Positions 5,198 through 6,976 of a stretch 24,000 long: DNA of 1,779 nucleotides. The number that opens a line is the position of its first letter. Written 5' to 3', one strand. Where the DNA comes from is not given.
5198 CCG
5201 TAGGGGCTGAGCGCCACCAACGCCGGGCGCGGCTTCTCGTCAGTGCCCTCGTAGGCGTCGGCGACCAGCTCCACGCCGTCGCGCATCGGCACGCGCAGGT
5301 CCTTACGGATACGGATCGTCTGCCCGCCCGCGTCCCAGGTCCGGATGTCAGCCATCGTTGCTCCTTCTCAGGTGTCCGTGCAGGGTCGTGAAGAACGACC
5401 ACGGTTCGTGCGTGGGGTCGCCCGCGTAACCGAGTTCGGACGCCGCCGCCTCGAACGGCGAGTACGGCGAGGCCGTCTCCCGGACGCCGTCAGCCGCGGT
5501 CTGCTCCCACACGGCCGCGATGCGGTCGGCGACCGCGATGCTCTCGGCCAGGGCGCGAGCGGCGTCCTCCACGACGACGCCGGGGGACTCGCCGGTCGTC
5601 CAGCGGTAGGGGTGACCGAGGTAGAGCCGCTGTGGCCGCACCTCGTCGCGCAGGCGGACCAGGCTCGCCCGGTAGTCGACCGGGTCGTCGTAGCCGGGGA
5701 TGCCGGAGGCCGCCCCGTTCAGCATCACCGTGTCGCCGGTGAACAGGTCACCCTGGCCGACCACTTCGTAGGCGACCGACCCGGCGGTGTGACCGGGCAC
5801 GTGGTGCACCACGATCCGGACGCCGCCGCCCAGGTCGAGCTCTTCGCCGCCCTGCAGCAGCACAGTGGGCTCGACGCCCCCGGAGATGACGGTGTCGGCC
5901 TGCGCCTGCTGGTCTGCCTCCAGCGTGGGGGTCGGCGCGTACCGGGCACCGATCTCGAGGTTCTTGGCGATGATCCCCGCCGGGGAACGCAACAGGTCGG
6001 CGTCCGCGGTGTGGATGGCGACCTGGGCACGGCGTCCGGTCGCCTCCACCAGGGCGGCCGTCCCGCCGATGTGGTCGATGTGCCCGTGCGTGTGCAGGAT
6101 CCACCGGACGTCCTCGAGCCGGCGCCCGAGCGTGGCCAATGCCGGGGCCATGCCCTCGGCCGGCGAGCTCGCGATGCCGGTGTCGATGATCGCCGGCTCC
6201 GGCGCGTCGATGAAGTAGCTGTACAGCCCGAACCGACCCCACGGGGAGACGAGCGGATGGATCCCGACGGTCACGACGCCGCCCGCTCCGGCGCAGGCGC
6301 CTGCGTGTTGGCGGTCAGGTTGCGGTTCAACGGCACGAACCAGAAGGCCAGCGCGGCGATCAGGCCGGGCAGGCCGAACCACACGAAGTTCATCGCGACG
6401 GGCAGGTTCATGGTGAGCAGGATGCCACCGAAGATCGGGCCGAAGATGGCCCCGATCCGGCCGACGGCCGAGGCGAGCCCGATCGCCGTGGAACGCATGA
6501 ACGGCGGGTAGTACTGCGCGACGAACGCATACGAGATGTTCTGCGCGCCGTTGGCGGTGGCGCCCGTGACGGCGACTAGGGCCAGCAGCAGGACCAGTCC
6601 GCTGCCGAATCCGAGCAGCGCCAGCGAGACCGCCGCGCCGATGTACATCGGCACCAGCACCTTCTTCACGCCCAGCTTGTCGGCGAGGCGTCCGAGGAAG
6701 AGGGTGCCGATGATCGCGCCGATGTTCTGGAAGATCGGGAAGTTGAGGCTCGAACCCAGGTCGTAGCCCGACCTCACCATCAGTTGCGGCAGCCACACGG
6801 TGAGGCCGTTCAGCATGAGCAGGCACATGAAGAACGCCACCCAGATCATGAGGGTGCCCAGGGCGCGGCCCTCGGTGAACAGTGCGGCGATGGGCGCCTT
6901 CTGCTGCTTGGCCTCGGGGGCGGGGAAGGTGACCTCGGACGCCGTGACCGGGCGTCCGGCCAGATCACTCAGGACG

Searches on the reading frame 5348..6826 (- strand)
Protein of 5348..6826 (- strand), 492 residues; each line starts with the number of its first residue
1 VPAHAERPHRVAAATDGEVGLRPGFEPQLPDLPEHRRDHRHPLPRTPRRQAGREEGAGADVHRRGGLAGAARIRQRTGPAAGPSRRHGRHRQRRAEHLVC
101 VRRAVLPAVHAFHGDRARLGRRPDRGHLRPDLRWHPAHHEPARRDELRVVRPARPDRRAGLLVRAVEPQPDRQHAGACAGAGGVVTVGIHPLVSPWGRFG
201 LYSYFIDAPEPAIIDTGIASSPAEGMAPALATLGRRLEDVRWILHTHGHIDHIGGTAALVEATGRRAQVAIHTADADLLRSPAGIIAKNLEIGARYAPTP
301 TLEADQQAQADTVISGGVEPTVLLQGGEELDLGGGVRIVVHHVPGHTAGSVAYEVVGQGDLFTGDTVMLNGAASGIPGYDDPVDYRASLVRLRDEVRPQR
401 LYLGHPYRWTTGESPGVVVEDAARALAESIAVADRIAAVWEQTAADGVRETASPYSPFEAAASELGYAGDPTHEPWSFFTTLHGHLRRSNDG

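Call 75: search_protein_families(library=pfam, proteins=[window:5348-6826:-], max_evalue=0.001)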
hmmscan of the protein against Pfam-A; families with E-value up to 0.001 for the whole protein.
window:5348-6826:- (492 aa): 2 families
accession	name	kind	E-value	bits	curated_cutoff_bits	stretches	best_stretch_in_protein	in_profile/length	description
PF00753.33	Lactamase_B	-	3.1e-19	70.1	22.7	1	203-395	8-184/196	Metallo-beta-lactamase superfamily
PF12706.13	Lactamase_B_2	-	3.7e-06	27.1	27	1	226-288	15-79/200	Beta-lactamase superfamily domain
